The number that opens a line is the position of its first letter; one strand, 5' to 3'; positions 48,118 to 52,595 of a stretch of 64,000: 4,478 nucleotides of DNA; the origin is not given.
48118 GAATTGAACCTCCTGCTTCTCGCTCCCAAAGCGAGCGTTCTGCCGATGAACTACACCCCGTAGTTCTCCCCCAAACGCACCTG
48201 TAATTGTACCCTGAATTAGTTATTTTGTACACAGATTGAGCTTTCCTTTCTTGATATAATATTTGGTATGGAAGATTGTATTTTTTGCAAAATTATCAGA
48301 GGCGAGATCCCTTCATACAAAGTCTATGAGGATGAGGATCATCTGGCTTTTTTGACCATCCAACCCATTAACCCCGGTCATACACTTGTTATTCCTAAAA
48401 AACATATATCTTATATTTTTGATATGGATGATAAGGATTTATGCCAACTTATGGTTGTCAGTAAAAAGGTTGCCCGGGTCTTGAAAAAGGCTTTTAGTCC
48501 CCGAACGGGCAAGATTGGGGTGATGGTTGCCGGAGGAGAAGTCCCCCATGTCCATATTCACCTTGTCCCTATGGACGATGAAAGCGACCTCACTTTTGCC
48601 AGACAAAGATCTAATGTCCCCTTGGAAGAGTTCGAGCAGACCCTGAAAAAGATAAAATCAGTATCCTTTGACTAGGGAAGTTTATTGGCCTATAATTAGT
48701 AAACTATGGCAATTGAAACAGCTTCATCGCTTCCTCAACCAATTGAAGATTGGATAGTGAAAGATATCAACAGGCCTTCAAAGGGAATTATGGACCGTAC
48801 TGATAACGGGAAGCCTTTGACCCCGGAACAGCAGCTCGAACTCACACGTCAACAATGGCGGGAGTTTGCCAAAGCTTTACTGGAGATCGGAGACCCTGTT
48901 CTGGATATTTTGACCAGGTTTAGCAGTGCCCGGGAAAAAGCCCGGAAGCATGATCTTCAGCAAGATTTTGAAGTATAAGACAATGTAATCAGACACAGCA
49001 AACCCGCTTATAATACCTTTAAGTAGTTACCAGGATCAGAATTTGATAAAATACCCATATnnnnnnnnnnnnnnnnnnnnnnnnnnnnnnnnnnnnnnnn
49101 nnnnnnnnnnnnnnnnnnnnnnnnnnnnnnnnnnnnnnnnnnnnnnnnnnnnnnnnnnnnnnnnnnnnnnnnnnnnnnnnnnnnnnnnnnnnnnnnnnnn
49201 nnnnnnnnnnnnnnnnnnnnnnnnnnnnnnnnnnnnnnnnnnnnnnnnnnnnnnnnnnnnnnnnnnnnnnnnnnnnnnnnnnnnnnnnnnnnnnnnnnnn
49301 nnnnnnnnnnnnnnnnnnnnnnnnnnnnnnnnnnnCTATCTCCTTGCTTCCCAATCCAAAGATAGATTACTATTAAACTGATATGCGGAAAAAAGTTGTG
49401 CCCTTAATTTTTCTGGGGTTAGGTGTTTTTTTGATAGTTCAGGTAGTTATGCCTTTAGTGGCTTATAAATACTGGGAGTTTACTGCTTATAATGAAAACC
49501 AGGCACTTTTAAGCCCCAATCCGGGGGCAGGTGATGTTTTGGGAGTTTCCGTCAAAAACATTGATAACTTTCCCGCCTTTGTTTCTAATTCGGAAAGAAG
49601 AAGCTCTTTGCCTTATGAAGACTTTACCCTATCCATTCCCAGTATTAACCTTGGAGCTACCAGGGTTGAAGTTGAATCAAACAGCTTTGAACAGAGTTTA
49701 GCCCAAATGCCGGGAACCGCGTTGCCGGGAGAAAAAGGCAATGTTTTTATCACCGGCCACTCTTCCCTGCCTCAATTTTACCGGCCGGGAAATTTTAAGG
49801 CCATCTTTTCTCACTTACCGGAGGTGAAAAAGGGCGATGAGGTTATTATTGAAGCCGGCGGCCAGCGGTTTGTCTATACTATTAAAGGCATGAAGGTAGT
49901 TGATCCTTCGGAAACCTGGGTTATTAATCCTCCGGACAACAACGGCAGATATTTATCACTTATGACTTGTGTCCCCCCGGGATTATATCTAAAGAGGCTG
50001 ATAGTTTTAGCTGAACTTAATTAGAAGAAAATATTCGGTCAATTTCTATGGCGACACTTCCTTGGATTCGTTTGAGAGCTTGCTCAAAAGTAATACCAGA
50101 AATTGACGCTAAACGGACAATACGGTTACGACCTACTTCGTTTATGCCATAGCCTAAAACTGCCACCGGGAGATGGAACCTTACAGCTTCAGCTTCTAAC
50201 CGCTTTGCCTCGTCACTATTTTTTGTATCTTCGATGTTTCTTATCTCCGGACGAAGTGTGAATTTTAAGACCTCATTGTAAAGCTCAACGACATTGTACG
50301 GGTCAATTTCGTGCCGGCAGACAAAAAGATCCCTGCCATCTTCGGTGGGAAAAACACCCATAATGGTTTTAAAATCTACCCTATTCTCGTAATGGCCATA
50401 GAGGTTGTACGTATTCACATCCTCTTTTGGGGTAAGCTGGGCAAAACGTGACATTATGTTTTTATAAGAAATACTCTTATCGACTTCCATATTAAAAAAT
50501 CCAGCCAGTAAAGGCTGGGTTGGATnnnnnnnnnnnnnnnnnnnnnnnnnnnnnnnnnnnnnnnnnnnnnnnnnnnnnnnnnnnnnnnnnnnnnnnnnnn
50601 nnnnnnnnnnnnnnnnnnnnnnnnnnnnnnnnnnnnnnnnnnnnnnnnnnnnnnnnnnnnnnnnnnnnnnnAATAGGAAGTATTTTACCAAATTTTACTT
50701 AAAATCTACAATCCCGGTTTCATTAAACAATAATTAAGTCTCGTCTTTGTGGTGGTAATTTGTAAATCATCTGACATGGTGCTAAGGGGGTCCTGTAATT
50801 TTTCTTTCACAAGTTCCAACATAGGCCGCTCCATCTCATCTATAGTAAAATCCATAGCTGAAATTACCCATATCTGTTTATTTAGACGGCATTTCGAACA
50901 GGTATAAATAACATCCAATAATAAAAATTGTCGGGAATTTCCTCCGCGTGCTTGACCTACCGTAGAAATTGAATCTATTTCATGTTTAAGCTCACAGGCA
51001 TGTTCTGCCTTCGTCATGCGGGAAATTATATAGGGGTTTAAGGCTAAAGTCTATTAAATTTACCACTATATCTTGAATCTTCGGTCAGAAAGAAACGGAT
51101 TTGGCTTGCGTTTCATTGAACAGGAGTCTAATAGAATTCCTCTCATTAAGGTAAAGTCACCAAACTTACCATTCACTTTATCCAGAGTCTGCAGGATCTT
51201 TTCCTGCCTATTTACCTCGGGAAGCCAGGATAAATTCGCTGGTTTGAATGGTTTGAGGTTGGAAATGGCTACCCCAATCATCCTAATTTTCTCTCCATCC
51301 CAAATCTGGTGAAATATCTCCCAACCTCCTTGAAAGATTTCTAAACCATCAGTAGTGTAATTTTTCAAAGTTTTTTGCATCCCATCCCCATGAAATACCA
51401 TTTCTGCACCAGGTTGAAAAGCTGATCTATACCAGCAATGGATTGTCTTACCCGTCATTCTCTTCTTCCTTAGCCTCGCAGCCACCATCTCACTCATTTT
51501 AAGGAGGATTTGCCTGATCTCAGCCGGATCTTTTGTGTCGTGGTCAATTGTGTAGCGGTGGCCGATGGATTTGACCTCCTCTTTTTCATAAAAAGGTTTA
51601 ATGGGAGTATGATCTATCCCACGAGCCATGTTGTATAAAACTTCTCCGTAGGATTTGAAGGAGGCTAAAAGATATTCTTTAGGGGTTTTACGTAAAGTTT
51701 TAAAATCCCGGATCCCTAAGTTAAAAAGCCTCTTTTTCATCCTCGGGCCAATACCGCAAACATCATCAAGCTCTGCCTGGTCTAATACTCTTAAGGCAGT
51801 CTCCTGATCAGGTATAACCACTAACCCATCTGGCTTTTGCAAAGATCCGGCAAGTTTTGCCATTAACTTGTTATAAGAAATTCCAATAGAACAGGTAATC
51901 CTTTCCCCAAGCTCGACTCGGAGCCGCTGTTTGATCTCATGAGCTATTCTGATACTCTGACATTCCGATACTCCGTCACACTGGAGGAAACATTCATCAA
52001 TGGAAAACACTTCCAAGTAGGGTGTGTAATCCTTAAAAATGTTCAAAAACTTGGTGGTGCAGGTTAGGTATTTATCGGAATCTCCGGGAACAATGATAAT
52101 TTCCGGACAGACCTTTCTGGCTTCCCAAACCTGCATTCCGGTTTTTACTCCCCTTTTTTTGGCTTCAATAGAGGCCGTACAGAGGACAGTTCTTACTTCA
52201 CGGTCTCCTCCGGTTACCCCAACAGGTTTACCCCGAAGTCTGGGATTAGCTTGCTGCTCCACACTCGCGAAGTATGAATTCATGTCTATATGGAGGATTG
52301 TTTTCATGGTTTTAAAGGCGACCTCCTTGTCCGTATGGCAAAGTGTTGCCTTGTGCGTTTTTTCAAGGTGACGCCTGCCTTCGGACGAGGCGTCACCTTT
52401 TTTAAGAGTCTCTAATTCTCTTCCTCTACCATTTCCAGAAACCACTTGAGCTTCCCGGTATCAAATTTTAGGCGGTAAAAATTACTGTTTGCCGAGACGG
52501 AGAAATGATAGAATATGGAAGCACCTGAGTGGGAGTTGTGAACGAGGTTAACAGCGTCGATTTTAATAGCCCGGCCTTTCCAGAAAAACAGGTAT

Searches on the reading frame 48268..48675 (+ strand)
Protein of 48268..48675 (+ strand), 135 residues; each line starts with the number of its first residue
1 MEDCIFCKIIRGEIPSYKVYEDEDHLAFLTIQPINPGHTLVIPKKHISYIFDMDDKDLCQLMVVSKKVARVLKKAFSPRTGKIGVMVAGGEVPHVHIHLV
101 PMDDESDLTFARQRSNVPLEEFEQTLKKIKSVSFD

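Call 93: search_protein_families(library=pfam, proteins=[window:48268-48675:+], max_evalue=0.001)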
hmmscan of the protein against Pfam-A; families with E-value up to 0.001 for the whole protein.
window:48268-48675:+ (135 aa): 2 families
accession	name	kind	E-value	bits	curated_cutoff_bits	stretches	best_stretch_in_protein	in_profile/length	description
PF01230.28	HIT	-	7.5e-26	91.1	21.5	1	11-103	1-96/98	HIT domain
PF11969.13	DcpS_C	-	2.5e-15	57.4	24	1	4-107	2-107/114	Scavenger mRNA decapping enzyme C-term binding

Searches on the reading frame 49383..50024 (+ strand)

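Call 72: search_protein_families(library=pfam, proteins=[window:49383-50024:+], max_evalue=0.001)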
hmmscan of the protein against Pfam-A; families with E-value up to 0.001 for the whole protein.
window:49383-50024:+ (213 aa): 1 family
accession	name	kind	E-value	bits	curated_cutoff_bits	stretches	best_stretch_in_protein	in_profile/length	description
PF04203.18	Sortase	-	3.9e-23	82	26.6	1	83-212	1-124/125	Sortase domain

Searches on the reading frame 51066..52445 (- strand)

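Call 72: search_protein_families(library=pfam, proteins=[window:51066-52445:-], max_evalue=0.001)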
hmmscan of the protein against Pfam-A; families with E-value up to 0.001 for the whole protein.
window:51066-52445:- (459 aa): 3 families
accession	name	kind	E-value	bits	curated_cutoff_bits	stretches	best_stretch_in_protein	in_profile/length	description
PF00817.25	IMS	-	1.2e-42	145.7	23.2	1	53-199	1-146/148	impB/mucB/samB family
PF11799.13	IMS_C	-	2.9e-20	73.1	20.7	1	292-405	2-107/109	impB/mucB/samB family C-terminal domain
PF21999.2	IMS_HHH_1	-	2e-06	28.6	27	1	228-278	2-53/53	DNA polymerase-iota, thumb domain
